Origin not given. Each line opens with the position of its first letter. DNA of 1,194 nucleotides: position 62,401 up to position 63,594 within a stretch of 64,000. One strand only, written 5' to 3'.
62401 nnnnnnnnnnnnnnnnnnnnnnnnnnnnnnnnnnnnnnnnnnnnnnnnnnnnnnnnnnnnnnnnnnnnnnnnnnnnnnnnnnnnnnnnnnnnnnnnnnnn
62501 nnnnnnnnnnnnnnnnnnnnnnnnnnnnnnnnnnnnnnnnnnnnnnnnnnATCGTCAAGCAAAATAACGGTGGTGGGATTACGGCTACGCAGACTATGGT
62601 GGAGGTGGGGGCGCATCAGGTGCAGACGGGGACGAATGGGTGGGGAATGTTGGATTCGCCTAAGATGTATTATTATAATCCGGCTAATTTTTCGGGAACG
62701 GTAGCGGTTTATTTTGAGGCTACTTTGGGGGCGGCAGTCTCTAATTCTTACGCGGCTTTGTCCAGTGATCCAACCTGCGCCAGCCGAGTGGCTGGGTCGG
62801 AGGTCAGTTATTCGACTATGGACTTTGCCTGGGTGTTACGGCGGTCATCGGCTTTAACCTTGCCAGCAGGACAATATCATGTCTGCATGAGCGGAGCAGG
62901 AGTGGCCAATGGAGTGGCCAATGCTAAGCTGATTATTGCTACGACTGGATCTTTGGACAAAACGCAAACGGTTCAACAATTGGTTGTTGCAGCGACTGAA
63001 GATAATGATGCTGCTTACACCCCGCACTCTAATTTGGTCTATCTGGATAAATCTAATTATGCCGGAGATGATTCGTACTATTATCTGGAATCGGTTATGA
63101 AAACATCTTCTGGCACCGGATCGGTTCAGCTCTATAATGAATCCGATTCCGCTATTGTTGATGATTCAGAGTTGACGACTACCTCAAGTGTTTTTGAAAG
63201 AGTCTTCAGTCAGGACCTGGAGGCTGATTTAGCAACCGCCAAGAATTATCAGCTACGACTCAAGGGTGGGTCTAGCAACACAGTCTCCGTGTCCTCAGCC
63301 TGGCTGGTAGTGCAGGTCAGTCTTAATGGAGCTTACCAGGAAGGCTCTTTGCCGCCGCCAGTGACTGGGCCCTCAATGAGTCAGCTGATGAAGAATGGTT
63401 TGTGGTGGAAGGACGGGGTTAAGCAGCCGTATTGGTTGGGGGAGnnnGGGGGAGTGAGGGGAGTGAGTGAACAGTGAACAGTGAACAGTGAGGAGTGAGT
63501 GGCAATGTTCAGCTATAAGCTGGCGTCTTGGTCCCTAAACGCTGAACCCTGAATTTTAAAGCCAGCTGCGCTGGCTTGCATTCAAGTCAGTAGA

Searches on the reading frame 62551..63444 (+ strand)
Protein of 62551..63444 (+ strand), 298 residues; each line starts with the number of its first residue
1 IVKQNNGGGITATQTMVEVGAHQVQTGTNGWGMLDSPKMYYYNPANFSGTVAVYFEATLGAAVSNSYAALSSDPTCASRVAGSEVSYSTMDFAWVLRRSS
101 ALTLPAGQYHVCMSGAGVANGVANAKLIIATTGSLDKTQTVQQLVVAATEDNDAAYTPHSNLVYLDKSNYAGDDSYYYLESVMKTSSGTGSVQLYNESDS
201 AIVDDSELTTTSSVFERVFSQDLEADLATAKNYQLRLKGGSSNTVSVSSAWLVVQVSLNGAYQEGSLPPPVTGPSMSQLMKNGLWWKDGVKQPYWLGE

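Call 54: predict_structure(alignment_id=A3)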
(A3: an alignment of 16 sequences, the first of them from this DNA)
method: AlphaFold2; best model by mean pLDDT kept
length: 298 residues; sequences in the alignment: 16
mean_pLDDT: 80.7   pTM: 0.74
mean pLDDT of the five models: 80.7, 79.4, 76.6, 74.4, 73.0
residues with pLDDT >= 90: 146; 70-90: 86; 50-70: 19; < 50: 47
segments of 3 or more residues with pLDDT < 50: 1-8, 260-298
pLDDT, mean of each block of 10 residues (from residue 1): 40 82 79 89 84 95 88 94 91 91 94 83 93 75 86 92 85 81 96 96 96 94 88 95 93 76 37 42 42 35
secondary structure, 60 per line:
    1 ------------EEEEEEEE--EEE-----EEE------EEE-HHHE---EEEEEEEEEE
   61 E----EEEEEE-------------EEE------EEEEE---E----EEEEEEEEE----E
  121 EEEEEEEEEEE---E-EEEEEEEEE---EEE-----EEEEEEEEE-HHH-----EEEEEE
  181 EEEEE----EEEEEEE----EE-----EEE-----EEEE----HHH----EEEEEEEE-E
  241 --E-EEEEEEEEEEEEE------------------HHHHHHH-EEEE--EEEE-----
elements in order: E13-20 E23-25 E31-33 E40-42 E51-61 E66-71 E85-87 E94-98 E107-115 E120-131 E137-145 E149-151 E157-165 E175-185 E190-196 E208-210 E216-219 E231-238 E245-257 H276-282 E284-287 E290-293
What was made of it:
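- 63340..63444 (+): 35-aa C-terminal tail, low-confidence structure, no sorting motif recognised. pLDDT below 50 (call 54).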

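Call 56: fold_search(model_id=the predicted structure, library=pdb)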
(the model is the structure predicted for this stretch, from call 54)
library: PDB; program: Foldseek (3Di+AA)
matches with E <= 10: 1505; with E <= 0.001: 49
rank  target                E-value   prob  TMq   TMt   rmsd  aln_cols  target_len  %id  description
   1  7kwb_A                1.4e-05  1.00  0.24  0.18  20.6       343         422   11  Surface glycan-binding protein B from Bacteroides thetaiotaomicron (released 2021-02-17)
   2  7kwb_B                1.7e-05  1.00  0.22  0.18  20.4       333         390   10  Surface glycan-binding protein B from Bacteroides thetaiotaomicron (released 2021-02-17)
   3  5x7o_A                1.7e-05  0.99  0.23  0.07  15.1       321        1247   10  Crystal structure of Paenibacillus sp. 598K alpha-1,6-glucosyltransferase (released 2017-07-26)
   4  6tfj_B                2.7e-05  1.00  0.23  0.10  24.2       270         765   11  Vip3Aa protoxin structure (released 2020-08-12)
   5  6vls_B                3.7e-05  0.99  0.21  0.08  23.5       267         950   10  Structure of C-terminal fragment of Vip3A toxin (released 2020-07-22)
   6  9efi_A                5.1e-05  1.00  0.25  0.11  24.3       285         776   10  VIP3Cb1 Protoxin Structure (released 2025-06-18)
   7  6i56_A                6.7e-05  0.99  0.22  0.23  25.2       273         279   11  Crystal structure of PBSX exported protein XepA (released 2019-11-20)
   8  6vls_A                8.3e-05  0.99  0.22  0.08  21.9       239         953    9  Structure of C-terminal fragment of Vip3A toxin (released 2020-07-22)
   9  7vrp_F                1.2e-04  0.98  0.26  0.20  20.8       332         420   11  Structure of infectious bursal disease virus Gx strain (released 2022-03-30)
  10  6i56_B                1.3e-04  0.99  0.22  0.24  25.1       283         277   11  Crystal structure of PBSX exported protein XepA (released 2019-11-20)
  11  6i56_C                1.5e-04  0.99  0.21  0.23  25.4       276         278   10  Crystal structure of PBSX exported protein XepA (released 2019-11-20)
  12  6tfj_A                1.6e-04  0.99  0.23  0.11  23.9       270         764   11  Vip3Aa protoxin structure (released 2020-08-12)
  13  6tfk_A                1.6e-04  0.98  0.23  0.12  24.3       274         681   10  Vip3Aa toxin structure (released 2020-08-12)
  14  8kcx_A                1.7e-04  0.84  0.19  0.12  17.2       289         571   10  Cryo-EM structure of human SIDT1 (released 2024-06-12)
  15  6qep                  2.3e-04  0.96  0.22  0.06  17.2       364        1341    7  EngBF DARPin Fusion 4b H14 (released 2019-11-06)
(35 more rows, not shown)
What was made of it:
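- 62560..63339 (+): Jelly-roll beta-sandwich domains 2 and 3 (aa 1331-1463 and 1464-1590). Weak Foldseek similarity to CBM-like and jelly-roll domains: SGBP-B 7kwb, the Vip3A C-terminus, XepA and GH101 (call 56).
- jelly-roll/CBM-like neighbours in this protein (call 56)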
